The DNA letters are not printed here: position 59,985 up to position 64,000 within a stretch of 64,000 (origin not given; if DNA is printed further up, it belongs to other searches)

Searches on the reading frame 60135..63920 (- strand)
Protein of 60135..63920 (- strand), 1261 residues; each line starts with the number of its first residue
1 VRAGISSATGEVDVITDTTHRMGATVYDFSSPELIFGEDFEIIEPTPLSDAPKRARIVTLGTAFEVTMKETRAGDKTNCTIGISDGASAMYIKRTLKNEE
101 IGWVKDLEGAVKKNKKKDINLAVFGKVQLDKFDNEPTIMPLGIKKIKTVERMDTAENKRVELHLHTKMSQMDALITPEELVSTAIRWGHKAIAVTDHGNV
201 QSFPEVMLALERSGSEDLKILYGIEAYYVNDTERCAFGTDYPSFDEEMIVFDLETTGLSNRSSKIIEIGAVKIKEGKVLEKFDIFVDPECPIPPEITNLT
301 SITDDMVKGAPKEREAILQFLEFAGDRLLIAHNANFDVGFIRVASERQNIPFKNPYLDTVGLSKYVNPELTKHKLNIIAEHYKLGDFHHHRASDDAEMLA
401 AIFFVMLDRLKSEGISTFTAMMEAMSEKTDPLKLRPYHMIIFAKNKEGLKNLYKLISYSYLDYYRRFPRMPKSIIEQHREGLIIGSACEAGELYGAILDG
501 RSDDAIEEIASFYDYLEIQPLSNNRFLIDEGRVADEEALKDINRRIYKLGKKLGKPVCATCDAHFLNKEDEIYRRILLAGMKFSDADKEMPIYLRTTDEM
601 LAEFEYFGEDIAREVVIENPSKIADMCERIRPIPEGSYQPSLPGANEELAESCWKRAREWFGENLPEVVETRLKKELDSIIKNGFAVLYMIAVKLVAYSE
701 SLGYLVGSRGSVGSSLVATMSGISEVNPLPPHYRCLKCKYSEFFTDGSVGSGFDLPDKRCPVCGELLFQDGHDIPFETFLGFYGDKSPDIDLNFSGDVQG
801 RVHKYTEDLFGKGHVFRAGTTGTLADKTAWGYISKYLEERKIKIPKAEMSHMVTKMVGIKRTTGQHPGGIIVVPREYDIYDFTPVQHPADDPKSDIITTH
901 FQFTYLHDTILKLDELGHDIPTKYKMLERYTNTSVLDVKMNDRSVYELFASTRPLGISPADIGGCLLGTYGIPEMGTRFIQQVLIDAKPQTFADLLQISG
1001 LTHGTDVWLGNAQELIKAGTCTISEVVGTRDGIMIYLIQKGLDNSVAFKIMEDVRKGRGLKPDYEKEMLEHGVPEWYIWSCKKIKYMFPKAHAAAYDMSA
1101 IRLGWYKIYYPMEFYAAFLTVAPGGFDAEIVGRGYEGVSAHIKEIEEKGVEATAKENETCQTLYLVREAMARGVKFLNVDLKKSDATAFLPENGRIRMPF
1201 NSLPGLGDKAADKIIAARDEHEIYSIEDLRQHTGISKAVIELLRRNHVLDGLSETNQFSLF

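Call 9: search_protein_families(library=pfam, proteins=[window:60135-63920:-], max_evalue=0.001)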
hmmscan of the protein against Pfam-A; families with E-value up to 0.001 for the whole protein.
window:60135-63920:- (1261 aa): 7 families
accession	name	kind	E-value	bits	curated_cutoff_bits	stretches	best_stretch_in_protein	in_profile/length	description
PF07733.18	DNA_pol3_alpha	-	1.1e-54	186.2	23.9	2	648-838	2-152/260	Bacterial DNA polymerase III alpha NTPase domain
PF00929.31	RNase_T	-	2.9e-40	138.9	24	1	249-403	1-164/164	Exonuclease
PF02811.25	PHP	-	4.8e-32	112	26.4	1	161-513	1-152/164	PHP domain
PF17657.6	DNA_pol3_finger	-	4.9e-21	75.2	22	1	931-1072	18-161/166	Bacterial DNA polymerase III alpha subunit finger domain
PF14579.12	HHH_6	-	1.6e-11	44.7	25.6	1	1173-1255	1-86/90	Helix-hairpin-helix motif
PF12836.13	HHH_3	-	3.7e-05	24.2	27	1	1202-1244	18-61/65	Helix-hairpin-helix motif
PF13482.12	RNase_H_2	-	0.00074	19.9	22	0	250-381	2-112/165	RNase_H superfamily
